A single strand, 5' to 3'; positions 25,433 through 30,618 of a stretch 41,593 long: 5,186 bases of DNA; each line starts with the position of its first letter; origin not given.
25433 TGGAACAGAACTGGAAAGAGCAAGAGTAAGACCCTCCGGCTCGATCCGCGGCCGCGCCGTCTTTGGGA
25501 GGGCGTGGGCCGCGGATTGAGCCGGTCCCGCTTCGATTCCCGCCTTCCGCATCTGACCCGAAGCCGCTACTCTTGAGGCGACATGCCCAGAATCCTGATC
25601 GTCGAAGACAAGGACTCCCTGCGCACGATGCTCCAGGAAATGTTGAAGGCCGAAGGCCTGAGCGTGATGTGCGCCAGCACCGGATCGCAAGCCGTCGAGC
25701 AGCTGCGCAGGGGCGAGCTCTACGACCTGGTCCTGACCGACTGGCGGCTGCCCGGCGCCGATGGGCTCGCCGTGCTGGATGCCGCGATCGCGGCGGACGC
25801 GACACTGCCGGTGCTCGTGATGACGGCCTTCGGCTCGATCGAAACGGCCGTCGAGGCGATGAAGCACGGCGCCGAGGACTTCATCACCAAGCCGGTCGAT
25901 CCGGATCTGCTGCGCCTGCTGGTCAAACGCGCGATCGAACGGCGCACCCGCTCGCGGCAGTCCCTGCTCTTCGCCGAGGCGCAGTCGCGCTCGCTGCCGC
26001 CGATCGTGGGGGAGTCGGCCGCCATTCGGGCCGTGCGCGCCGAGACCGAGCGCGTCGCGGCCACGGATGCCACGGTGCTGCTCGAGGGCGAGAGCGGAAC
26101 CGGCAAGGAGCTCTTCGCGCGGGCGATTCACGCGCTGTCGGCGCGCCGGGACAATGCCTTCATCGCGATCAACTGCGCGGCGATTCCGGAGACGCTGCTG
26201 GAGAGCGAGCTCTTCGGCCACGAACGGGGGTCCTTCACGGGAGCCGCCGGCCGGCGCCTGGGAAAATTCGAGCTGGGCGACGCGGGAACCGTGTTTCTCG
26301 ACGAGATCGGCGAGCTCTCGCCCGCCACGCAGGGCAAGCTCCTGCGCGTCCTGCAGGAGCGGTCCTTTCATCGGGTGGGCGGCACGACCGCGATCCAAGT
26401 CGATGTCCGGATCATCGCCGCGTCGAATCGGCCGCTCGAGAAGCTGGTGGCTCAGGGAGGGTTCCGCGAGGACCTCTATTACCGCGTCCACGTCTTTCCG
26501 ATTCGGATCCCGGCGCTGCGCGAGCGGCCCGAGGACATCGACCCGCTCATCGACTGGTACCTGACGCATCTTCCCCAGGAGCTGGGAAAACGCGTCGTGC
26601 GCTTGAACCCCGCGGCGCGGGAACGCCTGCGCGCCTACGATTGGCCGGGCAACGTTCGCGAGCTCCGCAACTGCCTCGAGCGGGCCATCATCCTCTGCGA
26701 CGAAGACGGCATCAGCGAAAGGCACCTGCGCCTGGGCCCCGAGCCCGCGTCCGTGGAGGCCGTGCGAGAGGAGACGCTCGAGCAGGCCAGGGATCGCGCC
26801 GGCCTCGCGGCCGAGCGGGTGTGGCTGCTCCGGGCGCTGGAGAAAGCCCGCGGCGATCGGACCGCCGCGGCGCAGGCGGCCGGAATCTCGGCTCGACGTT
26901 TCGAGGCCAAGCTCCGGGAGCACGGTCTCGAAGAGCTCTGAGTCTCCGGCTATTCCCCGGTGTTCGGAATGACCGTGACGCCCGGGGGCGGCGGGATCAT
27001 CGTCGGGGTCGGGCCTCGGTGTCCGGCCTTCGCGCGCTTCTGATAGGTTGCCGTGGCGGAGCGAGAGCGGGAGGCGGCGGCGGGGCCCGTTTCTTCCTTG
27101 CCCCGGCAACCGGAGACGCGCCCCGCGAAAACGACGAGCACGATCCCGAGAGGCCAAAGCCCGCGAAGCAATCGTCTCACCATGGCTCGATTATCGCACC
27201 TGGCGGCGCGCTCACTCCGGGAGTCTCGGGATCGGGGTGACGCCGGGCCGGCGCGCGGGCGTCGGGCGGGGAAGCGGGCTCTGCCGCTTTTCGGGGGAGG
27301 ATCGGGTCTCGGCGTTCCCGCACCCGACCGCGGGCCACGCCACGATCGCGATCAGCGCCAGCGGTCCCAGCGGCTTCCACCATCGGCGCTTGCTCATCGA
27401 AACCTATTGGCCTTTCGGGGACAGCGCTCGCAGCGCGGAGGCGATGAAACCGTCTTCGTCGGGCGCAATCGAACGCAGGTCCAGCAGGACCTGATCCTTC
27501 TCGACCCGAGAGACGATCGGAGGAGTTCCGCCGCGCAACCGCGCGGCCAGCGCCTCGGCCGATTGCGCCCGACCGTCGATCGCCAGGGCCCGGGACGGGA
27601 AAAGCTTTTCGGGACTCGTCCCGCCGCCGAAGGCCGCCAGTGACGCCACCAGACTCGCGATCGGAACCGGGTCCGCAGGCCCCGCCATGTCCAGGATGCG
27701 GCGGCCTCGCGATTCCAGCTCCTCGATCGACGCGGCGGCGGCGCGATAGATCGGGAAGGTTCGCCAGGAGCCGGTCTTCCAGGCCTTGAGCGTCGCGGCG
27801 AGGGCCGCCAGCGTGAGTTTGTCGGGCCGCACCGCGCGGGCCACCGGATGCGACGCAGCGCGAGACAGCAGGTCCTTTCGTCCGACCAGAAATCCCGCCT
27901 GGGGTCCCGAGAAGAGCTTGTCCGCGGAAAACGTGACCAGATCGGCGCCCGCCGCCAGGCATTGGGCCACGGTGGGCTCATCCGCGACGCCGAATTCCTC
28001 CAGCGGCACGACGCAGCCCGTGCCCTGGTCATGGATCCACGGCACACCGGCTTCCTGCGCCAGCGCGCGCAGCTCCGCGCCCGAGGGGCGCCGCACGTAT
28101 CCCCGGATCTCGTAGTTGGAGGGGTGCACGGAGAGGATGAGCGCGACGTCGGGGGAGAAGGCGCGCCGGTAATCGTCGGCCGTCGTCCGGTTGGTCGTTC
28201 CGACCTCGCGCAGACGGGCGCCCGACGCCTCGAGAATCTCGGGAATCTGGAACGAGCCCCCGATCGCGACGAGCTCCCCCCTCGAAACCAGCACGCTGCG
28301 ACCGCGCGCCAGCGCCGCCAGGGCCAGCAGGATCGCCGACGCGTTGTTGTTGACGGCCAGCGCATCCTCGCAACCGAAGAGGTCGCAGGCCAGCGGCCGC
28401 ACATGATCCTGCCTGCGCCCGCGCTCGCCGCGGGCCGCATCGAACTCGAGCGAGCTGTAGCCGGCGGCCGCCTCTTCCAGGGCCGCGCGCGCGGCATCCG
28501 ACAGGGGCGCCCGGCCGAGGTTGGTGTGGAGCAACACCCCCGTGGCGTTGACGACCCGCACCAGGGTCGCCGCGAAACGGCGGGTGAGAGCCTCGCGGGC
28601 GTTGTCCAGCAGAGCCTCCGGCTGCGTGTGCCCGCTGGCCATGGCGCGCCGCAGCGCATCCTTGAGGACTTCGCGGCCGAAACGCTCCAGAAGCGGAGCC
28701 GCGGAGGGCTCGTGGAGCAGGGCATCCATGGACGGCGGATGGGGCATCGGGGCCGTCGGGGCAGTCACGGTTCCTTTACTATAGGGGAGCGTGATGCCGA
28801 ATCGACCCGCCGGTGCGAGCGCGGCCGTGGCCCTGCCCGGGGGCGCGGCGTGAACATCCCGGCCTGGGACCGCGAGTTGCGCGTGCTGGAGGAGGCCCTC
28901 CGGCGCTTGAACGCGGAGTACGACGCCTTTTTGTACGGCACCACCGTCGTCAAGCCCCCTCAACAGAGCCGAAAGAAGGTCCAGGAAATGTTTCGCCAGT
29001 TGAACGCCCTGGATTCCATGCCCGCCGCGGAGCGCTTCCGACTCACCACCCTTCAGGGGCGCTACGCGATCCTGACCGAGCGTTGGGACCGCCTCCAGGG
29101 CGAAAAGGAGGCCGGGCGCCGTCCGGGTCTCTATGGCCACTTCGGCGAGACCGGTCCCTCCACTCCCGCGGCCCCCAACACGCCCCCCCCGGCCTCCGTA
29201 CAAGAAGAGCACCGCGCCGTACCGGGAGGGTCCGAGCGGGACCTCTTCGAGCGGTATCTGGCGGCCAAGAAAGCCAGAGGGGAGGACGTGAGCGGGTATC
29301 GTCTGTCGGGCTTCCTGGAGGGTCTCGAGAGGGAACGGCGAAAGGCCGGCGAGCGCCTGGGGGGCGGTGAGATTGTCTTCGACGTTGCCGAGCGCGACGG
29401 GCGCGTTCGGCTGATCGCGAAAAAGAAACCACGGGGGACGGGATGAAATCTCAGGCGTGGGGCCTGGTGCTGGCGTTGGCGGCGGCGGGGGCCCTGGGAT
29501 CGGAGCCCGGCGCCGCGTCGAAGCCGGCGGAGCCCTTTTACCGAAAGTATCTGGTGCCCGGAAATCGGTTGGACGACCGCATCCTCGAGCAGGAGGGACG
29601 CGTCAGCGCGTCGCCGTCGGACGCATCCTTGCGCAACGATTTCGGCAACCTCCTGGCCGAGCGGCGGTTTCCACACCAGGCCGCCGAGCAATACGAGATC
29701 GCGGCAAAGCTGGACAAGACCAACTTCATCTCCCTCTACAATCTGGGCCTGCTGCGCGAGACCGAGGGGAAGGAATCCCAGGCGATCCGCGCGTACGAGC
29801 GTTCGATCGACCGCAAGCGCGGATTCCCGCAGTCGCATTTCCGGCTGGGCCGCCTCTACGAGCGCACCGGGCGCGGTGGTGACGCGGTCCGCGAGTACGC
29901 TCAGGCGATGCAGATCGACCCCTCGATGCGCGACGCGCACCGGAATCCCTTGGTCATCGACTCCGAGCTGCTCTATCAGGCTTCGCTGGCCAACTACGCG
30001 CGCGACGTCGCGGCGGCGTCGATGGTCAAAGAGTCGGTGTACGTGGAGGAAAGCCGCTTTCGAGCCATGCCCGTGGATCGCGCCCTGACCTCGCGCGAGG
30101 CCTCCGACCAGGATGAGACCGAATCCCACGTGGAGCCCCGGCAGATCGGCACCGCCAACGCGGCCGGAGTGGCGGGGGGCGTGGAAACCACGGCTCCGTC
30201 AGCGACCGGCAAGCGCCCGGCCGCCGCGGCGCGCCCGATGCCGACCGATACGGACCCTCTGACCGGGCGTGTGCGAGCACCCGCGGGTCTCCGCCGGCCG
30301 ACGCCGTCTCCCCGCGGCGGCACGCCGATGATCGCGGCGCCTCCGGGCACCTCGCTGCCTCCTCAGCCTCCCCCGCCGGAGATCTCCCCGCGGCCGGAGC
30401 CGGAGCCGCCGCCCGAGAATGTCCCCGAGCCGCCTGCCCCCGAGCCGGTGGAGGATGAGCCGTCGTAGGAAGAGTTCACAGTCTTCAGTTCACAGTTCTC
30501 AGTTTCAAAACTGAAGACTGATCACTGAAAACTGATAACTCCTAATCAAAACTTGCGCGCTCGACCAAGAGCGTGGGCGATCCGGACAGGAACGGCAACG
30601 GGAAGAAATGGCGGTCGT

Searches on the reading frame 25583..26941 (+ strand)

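Call 11: search_protein_families(library=pfam, proteins=[window:25583-26941:+], max_evalue=0.01)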
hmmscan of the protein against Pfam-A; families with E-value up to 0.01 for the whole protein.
window:25583-26941:+ (452 aa): 12 families
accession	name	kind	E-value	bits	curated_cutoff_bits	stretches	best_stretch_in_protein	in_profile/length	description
PF00158.32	Sigma54_activat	-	1.3e-69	233.6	20.2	1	141-307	1-167/168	Sigma-54 interaction domain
PF00072.30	Response_reg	-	1.8e-26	92.9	30.2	1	4-113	1-109/111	Response regulator receiver domain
PF25601.1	AAA_lid_14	-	1.8e-22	79.4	27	1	313-383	1-71/87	AAA+ ATPase lid domain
PF14532.12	Sigma54_activ_2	-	8.1e-20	71.9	25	1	142-312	1-138/138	Sigma-54 interaction domain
PF07728.20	AAA_5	-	8.7e-11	42.4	22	1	165-284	2-124/139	AAA domain (dynein-related subfamily)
PF20030.5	bpMoxR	-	0.00017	21.2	27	1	231-283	95-146/205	MoxR domain in the MoxR-vWA-beta-propeller ternary systems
PF07726.17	AAA_3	-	0.00024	21.4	27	1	165-286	2-114/131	ATPase family associated with various cellular activities (AAA)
PF00004.35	AAA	-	0.00054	20.9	21.2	1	165-284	1-111/131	ATPase family associated with various cellular activities (AAA)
PF01078.27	Mg_chelatase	-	0.0011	18.9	20.3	0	141-282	5-157/207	Magnesium chelatase, subunit ChlI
PF07724.20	AAA_2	-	0.0015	19.1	27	1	164-290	5-132/166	AAA domain (Cdc48 subfamily)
PF02954.25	HTH_8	-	0.0047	17.1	22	0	411-446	6-41/42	Bacterial regulatory protein, Fis family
PF13191.12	AAA_16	-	0.0048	17.9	32.6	1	142-259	3-122/167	AAA ATPase domain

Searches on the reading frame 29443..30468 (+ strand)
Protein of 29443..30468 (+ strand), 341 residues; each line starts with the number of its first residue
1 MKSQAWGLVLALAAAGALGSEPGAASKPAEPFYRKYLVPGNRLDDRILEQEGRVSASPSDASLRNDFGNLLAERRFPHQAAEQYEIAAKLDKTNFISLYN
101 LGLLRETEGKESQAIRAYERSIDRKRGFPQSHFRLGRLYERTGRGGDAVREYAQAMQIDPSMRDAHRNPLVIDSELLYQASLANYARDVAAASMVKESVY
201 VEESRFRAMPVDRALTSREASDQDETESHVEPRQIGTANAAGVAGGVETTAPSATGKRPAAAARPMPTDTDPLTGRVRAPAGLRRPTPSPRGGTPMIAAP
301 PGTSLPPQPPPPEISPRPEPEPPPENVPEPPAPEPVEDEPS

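Call 11: search_protein_families(library=pfam, proteins=[window:29443-30468:+], max_evalue=0.01)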
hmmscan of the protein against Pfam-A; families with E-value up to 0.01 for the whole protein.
window:29443-30468:+ (341 aa): 11 families
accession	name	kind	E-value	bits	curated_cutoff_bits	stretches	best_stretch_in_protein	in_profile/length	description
PF13414.12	TPR_11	-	3.9e-10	39.7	26.8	0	79-104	12-37/42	TPR repeat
PF07719.23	TPR_2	-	4e-10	39.5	27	1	130-161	2-33/34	Tetratricopeptide repeat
PF13432.12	TPR_16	-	1.3e-08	35.5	32.7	2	113-161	15-63/65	Tetratricopeptide repeat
PF13181.12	TPR_8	-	6.5e-07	29.5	25.7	0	97-126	3-32/34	Tetratricopeptide repeat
PF13176.12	TPR_7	-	1.2e-06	28.6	27.9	0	132-164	2-34/36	Tetratricopeptide repeat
PF13431.12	TPR_17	-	1.7e-06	28.3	24.4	0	84-115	2-33/34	Tetratricopeptide repeat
PF00515.34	TPR_1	-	3e-06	27.3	27.8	0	97-125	3-31/34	Tetratricopeptide repeat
PF13424.12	TPR_12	-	2.3e-05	24.9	30.1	0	95-125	45-75/77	Tetratricopeptide repeat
PF13428.12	TPR_14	-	0.00037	21.3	23.5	0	131-166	3-38/44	Tetratricopeptide repeat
PF14559.12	TPR_19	-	0.0033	18.2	25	0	108-161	4-57/68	Tetratricopeptide repeat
PF13371.12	TPR_9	-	0.0097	16.3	35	0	134-167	34-67/73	Tetratricopeptide repeat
